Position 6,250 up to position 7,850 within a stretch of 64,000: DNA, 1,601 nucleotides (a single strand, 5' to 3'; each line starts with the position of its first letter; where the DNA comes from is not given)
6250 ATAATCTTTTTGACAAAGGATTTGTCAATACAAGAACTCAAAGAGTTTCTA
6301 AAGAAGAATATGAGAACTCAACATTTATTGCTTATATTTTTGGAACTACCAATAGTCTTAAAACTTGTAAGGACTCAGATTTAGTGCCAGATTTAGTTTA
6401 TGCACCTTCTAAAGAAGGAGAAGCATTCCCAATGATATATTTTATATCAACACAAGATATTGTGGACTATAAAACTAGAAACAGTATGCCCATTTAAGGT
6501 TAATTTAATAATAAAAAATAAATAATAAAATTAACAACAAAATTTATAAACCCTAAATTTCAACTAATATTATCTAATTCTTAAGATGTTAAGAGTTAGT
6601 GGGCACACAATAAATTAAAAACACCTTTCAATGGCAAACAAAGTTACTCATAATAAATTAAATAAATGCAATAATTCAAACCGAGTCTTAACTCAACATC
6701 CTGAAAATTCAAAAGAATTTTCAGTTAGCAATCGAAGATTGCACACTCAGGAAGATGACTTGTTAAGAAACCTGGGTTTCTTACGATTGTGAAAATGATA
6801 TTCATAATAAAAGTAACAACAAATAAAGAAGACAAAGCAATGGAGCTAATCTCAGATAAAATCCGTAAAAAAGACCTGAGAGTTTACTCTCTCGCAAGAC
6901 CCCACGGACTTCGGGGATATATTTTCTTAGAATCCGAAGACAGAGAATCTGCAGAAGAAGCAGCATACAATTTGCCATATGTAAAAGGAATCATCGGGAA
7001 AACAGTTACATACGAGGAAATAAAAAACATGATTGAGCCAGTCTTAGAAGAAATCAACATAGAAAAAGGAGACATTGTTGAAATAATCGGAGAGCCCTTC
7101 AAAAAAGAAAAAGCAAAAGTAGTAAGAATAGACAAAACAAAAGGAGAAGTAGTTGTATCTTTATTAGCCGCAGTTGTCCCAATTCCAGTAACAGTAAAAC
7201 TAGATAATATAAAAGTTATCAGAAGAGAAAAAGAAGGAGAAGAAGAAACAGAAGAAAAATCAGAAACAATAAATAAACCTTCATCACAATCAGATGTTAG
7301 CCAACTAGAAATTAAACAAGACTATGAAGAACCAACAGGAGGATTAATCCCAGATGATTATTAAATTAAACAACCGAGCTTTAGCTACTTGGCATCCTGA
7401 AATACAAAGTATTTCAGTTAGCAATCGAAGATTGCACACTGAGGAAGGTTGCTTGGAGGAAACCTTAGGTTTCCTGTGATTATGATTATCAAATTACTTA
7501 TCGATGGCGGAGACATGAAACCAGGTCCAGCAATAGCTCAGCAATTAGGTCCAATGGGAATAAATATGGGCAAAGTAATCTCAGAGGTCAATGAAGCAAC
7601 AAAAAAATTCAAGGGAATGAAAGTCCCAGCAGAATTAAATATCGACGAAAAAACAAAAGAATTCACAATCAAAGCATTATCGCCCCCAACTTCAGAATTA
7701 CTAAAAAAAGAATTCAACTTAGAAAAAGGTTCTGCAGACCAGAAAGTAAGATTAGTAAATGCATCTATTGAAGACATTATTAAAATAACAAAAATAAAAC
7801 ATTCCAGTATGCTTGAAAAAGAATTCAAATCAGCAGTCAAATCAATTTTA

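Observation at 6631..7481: Paralogous structured leader / upstream-ORF element directly 5' of both spt5 and rpl11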

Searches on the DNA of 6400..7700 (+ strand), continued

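Call 59: search_with_rna_model(model_id=R1, sources=[window, L024, L025, L029, L030, L034, L036, L037, L041, L043, L044, L005], max_evalue=1e-8, make_alignment=true)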
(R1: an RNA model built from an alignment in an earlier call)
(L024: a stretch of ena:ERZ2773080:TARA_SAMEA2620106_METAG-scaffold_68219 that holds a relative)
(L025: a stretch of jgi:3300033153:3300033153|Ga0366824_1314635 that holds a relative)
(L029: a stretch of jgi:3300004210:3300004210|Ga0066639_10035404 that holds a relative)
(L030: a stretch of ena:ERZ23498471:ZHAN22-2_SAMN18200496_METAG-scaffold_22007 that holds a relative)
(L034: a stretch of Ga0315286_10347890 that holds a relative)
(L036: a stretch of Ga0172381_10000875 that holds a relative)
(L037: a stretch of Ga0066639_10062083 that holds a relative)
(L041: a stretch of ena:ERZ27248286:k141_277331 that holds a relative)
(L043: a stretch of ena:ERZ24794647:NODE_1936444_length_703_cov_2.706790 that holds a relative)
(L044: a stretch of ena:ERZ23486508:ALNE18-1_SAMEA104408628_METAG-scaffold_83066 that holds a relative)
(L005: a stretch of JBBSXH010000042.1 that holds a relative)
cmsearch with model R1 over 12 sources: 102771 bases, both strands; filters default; matches with E-value up to 1e-8: 13.
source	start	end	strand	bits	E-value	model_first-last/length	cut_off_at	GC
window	7366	7484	+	143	2.1e-26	1-122/122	no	0.4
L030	3739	3860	+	138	2.2e-25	1-122/122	no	0.41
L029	903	1027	+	129.7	1e-23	1-122/122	no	0.35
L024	722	843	+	127.7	2.5e-23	1-122/122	no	0.41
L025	380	500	+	123.4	1.8e-22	1-122/122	no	0.31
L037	265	391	-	122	3.6e-22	1-122/122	no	0.31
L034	1372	1491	-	116.7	4.1e-21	1-122/122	no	0.31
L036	1000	1119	-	116.7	4.1e-21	1-122/122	no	0.31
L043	536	660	+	109.4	1.2e-19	1-122/122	no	0.32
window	6673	6791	+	101.9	3.9e-18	1-122/122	no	0.36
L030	3034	3158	+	101.4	4.7e-18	1-122/122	no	0.33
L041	2297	2418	+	81.9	4e-14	1-122/122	no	0.34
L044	63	241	+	77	3.8e-13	1-122/122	no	0.36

Alignment A8: 13 matches aligned to the model, 192 columns, each read 5' to 3' on its own strand. Consensus structure (alignment columns), stored with it:
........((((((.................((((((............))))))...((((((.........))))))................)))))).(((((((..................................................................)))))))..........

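Call 63: search_with_rna_model(model_id=R1, sources=[L013, L018, L005], max_evalue=1, show_alignments=3)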
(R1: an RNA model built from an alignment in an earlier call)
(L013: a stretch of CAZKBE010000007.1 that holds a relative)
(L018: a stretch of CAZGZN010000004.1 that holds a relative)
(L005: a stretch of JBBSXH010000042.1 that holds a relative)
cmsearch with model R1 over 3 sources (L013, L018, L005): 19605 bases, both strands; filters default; matches with E-value up to 1: 3.
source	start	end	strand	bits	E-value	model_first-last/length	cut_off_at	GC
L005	2893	3003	+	28.6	0.00038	1-122/122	no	0.3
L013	1720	1828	-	18.8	0.035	1-122/122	no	0.3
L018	1774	1881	-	17.6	0.062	1-122/122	no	0.36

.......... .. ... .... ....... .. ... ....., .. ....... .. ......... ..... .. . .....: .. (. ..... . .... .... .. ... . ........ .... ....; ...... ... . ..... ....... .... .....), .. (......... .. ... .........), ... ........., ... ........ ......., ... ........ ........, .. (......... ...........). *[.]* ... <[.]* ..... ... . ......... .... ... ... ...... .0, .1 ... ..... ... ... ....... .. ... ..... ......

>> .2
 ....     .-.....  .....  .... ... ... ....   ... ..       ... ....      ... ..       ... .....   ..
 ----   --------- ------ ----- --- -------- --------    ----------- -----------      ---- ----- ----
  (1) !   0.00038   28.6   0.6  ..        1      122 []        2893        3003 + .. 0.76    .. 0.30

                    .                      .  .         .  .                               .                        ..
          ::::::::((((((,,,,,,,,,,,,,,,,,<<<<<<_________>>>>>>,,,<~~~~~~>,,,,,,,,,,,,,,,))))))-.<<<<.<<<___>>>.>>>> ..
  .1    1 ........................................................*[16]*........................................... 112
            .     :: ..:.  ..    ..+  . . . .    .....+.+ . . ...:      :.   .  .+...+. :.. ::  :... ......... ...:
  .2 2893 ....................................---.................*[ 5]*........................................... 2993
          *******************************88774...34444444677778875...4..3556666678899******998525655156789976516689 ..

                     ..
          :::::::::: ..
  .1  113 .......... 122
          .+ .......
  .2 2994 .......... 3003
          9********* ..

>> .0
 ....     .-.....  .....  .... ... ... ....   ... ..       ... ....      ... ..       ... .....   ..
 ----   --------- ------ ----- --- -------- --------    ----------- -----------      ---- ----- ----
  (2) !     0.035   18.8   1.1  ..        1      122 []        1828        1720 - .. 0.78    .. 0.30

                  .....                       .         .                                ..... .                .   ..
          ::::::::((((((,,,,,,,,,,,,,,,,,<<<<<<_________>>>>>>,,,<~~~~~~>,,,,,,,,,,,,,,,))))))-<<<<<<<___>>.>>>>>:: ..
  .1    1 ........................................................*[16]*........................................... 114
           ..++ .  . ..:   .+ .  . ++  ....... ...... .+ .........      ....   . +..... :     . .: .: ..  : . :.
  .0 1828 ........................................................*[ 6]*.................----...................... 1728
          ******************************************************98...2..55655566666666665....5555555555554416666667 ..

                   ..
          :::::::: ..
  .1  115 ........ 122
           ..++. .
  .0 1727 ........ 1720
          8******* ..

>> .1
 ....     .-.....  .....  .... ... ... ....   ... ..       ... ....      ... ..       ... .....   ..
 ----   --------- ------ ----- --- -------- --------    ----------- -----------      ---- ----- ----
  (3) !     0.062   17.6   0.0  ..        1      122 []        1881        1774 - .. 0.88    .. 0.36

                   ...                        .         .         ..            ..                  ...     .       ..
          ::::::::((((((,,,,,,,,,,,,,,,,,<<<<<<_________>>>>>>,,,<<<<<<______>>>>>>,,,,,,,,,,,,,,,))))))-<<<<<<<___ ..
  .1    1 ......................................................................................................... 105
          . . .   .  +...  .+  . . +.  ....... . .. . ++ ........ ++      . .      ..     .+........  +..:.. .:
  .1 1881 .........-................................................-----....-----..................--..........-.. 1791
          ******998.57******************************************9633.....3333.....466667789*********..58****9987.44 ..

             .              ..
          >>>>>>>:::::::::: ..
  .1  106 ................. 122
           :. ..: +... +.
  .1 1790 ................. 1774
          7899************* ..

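Call 69: search_with_rna_model(model_id=R1, sources=[L046, L047, L048], max_evalue=1)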
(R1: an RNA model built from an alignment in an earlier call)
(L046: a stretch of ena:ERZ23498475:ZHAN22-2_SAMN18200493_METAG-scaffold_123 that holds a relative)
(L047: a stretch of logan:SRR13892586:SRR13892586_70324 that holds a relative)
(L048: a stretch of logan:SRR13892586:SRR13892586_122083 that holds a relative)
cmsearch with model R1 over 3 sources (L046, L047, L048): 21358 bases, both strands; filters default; matches with E-value up to 1: 3.
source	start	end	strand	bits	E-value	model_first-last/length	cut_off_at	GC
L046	3299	3414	+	14.1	0.33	1-122/122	no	0.31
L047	1645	1760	+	14.1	0.33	1-122/122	no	0.31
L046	8923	9029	+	12.4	0.75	1-122/122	no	0.32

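Call 92: search_rna_families(sources=[L029, L034, L041, L043, L044, L024, L025], threshold=evalue, max_evalue=1)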
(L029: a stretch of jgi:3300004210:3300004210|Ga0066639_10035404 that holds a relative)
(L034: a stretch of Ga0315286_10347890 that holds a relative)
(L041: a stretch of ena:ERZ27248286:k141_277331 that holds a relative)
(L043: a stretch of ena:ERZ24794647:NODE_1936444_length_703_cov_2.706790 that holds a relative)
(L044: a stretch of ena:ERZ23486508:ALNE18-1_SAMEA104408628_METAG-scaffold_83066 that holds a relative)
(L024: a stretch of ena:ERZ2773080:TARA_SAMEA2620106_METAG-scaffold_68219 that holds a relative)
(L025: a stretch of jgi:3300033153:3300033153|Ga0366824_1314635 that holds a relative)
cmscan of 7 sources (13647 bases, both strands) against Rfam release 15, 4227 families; matches with E-value up to 1: 5.
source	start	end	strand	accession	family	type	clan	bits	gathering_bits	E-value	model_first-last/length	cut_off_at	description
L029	3462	3534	+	RF00005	tRNA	Gene; tRNA;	CL00001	62.6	29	7.3e-12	1-71/71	no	tRNA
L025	1240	1312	+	RF00005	tRNA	Gene; tRNA;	CL00001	57.3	29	2.2e-10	1-71/71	no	tRNA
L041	2468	2513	+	RF02750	ES003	Gene; sRNA;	-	23.9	37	0.46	1-53/53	no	ES003 sRNA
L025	639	667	-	RF01350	CRISPR-DR41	Gene; CRISPR;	-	23.4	36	0.65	1-29/29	no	CRISPR RNA direct repeat element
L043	526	569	+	RF01880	Xist_exon1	Gene; lncRNA;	-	17.2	50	0.61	1-85/85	no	X-chromosome inactivation gene exon 1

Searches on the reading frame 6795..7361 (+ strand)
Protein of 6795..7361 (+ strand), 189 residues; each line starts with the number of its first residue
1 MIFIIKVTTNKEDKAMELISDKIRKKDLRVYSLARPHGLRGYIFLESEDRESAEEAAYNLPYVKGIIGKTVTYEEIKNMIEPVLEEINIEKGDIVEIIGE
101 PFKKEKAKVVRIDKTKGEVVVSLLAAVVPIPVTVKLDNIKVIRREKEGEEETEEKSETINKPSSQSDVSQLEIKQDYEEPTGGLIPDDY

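Call 56: search_protein_families(library=pfam, proteins=[window:6795-7361:+], max_evalue=0.01)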
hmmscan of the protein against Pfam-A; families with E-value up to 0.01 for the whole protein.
window:6795-7361:+ (189 aa): 1 family
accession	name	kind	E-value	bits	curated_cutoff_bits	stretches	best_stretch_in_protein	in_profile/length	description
PF03439.18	Spt5-NGN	-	6.9e-14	52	22.4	1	1-80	1-84/84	Early transcription elongation factor of RNA pol II, NGN section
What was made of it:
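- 6795..7364 (+): spt5 (NusG-like; Spt5-NGN domain). Pfam PF03439, E=7e-14 (call 56).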
